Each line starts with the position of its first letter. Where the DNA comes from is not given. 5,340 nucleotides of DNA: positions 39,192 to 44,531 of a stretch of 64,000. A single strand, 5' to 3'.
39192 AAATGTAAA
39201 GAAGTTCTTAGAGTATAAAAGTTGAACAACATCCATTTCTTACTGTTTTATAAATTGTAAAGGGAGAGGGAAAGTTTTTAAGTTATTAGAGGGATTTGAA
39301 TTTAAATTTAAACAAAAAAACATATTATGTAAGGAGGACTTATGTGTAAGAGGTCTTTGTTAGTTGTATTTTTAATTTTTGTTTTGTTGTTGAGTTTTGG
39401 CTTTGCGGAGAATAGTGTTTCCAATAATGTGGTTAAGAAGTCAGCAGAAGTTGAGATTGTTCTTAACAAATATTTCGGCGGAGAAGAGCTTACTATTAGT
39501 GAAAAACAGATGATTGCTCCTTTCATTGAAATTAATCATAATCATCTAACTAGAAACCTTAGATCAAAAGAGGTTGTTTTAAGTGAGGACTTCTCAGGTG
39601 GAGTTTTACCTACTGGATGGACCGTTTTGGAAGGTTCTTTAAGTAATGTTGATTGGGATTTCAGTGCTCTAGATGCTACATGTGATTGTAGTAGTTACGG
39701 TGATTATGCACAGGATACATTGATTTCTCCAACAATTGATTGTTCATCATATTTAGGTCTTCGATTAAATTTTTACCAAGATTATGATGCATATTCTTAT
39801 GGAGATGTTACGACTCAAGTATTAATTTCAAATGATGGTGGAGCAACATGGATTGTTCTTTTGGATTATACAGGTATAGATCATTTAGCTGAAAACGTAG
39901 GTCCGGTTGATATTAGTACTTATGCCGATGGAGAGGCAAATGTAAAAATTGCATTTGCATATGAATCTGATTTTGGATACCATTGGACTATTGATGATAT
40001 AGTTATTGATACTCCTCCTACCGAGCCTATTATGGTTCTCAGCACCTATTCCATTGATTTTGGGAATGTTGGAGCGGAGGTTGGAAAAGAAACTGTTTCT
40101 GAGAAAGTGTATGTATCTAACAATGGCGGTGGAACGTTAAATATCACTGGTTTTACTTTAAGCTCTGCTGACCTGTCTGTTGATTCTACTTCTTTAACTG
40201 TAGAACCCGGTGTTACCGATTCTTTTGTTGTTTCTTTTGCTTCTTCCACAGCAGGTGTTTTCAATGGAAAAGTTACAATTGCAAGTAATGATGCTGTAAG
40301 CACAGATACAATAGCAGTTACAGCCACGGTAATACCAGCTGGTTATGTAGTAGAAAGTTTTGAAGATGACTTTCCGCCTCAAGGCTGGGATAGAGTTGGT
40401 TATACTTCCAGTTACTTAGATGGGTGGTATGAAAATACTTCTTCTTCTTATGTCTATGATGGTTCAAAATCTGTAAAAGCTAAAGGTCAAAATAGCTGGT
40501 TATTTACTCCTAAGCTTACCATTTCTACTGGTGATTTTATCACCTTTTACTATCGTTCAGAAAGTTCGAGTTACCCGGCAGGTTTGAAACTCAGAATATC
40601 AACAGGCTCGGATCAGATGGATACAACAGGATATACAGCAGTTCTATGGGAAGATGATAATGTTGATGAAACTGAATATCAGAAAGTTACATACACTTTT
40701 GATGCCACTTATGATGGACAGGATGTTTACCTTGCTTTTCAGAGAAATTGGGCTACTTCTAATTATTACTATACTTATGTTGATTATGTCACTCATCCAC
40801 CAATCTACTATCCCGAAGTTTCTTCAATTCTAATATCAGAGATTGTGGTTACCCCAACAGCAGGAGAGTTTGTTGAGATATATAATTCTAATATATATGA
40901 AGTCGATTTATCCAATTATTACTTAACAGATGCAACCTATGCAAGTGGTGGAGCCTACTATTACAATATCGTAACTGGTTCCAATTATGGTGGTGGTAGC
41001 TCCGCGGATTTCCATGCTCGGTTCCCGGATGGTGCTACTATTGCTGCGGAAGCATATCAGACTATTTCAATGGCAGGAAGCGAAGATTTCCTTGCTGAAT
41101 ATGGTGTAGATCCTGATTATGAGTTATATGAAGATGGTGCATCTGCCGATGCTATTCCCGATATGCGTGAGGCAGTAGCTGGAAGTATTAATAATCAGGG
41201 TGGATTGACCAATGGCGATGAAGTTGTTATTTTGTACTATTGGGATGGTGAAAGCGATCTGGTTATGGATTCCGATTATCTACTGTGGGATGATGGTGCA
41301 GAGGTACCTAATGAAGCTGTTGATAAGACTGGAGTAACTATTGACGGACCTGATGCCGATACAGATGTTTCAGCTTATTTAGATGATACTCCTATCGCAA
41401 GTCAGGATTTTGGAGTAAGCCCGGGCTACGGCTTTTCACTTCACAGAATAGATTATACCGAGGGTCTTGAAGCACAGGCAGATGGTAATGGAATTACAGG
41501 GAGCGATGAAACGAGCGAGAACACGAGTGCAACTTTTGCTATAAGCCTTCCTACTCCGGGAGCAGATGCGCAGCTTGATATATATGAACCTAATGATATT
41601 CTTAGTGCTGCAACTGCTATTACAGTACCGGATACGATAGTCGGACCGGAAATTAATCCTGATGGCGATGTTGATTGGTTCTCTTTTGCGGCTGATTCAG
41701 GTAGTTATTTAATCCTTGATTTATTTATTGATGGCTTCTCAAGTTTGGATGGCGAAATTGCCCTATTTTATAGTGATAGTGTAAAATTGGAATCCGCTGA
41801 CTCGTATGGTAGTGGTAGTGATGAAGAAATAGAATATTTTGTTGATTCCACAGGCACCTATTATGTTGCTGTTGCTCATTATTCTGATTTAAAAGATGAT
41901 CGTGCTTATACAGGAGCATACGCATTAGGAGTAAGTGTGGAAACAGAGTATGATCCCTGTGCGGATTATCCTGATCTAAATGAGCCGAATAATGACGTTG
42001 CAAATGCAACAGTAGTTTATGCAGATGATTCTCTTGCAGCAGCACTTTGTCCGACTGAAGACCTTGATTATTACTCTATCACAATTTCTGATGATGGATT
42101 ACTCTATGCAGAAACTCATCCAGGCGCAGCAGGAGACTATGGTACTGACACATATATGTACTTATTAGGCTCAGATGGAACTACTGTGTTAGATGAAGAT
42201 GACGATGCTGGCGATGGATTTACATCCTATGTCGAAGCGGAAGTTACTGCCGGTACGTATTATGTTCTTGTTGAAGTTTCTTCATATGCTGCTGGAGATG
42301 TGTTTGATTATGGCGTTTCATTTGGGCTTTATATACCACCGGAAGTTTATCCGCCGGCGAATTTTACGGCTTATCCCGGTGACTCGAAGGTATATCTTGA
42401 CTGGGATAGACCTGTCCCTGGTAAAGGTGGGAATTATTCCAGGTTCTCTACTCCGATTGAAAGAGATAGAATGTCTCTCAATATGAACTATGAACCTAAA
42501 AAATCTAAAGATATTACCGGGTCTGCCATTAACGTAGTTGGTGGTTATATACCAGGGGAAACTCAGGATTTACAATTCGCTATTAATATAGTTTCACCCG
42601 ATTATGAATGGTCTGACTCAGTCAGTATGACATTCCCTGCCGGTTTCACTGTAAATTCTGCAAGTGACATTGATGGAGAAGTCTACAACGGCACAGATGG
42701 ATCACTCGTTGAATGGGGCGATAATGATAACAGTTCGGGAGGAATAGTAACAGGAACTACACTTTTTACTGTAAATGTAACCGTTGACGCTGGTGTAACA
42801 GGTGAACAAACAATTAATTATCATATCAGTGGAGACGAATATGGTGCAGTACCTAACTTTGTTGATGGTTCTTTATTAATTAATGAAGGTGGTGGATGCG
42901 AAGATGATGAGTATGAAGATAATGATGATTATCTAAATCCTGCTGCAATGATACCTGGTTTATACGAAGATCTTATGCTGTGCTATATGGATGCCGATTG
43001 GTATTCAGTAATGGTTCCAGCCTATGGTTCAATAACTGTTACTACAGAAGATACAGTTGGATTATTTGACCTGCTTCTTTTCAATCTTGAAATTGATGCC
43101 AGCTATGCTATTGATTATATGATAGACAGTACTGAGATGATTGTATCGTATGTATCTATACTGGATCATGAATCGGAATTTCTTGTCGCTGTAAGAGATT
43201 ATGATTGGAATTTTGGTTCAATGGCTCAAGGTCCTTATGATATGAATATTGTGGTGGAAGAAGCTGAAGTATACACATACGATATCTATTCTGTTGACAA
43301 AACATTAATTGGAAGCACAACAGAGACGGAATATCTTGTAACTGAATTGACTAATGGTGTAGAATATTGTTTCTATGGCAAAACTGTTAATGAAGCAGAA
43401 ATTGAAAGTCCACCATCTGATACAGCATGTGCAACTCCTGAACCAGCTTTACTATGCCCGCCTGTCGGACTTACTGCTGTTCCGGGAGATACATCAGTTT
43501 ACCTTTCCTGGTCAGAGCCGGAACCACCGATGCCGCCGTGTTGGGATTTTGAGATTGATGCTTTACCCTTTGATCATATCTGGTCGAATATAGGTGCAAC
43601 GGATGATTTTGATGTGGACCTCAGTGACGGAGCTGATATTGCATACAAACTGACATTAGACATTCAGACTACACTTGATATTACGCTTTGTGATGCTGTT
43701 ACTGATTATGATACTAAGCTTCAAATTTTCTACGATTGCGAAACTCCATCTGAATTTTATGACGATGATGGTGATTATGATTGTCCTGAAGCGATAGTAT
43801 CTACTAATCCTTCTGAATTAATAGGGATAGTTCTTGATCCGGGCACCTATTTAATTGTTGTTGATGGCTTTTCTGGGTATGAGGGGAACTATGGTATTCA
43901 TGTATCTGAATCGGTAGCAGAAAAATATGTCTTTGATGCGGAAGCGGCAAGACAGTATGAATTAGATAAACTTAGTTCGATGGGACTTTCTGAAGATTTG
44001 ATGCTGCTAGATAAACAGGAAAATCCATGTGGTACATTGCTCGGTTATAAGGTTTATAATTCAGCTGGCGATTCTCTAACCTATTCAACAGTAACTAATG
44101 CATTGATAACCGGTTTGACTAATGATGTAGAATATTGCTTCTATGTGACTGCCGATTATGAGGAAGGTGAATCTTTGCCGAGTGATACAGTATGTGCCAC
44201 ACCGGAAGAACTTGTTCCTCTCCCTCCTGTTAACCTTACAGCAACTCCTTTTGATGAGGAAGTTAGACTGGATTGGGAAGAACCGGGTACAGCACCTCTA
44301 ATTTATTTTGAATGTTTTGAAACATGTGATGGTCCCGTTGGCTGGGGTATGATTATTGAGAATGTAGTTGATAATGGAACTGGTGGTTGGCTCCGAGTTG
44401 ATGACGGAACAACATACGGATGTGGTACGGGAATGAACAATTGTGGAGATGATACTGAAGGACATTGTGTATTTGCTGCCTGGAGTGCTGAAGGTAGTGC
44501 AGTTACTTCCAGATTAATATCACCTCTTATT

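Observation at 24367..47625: Dockerin-bearing peptidases plus cohesin-like modules on T9SS-anchored giant proteins: a candidate cellulosome-like surface proteolytic complex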

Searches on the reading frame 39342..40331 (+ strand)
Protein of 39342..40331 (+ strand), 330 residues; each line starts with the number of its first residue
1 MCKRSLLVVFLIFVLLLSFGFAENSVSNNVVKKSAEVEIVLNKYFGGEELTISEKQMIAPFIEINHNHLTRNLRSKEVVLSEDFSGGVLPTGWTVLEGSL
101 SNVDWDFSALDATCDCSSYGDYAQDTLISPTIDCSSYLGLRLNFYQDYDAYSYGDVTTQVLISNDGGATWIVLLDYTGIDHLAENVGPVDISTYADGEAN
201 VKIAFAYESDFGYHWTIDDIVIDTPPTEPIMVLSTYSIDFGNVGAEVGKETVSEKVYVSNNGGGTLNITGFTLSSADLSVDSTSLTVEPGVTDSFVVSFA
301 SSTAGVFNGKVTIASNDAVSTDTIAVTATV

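Call 44: search_protein_families(library=pfam, proteins=[window:39342-40331:+], max_evalue=0.01)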
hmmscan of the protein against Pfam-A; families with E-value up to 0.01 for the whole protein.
window:39342-40331:+ (330 aa): 3 families
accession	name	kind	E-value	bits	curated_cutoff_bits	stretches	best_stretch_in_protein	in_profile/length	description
PF22544.2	HYDIN_VesB_CFA65-like_Ig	-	1.1e-08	35.7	25.5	1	229-328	1-99/100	HYDIN/CFA65/VesB-like, Ig-like domain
PF07610.17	DUF1573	-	6.3e-07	29.8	26.1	1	235-330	5-98/98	Protein of unknown function (DUF1573)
PF15780.11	ASH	-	0.0036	17.9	27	1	236-321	12-96/98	Abnormal spindle-like microcephaly-assoc'd, ASPM-SPD-2-Hydin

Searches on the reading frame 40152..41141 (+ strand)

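Call 44: search_protein_families(library=pfam, proteins=[window:40152-41141:+], max_evalue=0.01)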
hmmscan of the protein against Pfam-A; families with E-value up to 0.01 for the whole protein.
window:40152-41141:+ (330 aa): 4 families
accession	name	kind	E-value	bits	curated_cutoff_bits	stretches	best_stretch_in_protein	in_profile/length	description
PF00932.25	LTD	-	1.4e-08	35.5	34.3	1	224-308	6-70/109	Lamin Tail Domain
PF07610.17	DUF1573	-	0.00088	19.7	26.1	0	11-60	48-98/98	Protein of unknown function (DUF1573)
PF22060.2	Cep192_D1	-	0.0053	17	27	0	15-63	67-115/123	Cep192 domain 1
PF22544.2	HYDIN_VesB_CFA65-like_Ig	-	0.0085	16.7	25.5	0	5-58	46-99/100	HYDIN/CFA65/VesB-like, Ig-like domain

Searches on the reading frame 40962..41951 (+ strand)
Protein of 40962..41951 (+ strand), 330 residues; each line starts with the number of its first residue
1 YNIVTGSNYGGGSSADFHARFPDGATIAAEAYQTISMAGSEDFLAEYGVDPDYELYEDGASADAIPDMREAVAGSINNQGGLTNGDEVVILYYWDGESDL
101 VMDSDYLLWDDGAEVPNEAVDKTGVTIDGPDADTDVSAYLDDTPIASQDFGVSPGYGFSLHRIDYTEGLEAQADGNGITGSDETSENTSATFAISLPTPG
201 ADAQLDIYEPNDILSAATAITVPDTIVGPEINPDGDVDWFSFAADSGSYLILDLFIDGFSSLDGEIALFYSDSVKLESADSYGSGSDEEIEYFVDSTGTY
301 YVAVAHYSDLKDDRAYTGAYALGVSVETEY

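Call 44: search_protein_families(library=pfam, proteins=[window:40962-41951:+], max_evalue=0.01)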
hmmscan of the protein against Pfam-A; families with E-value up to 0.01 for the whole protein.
window:40962-41951:+ (330 aa): 1 family
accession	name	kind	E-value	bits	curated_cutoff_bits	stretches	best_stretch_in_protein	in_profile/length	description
PF04151.21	PPC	-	2e-08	35.4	25.9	1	236-305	1-69/70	Bacterial pre-peptidase C-terminal domain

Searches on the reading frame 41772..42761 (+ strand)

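Call 44: search_protein_families(library=pfam, proteins=[window:41772-42761:+], max_evalue=0.01)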
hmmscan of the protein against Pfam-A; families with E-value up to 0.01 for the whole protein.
window:41772-42761:+ (330 aa): 1 family
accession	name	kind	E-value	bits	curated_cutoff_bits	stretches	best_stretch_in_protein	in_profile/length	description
PF04151.21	PPC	-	1.5e-05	26.2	25.9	1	99-167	3-68/70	Bacterial pre-peptidase C-terminal domain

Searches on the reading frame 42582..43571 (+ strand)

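Call 44: search_protein_families(library=pfam, proteins=[window:42582-43571:+], max_evalue=0.01)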
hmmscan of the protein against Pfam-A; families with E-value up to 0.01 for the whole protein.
window:42582-43571:+ (330 aa): 1 family
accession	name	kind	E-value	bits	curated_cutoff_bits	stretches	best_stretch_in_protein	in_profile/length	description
PF00041.27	fn3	-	0.0012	19.5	25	0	233-279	32-78/84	Fibronectin type III domain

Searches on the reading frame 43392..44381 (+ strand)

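Call 44: search_protein_families(library=pfam, proteins=[window:43392-44381:+], max_evalue=0.01)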
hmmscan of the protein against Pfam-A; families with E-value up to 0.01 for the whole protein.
window:43392-44381:+ (330 aa): 1 family
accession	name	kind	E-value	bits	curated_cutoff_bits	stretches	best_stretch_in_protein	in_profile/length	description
PF00041.27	fn3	-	2.1e-07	31.5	25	1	213-266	26-80/84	Fibronectin type III domain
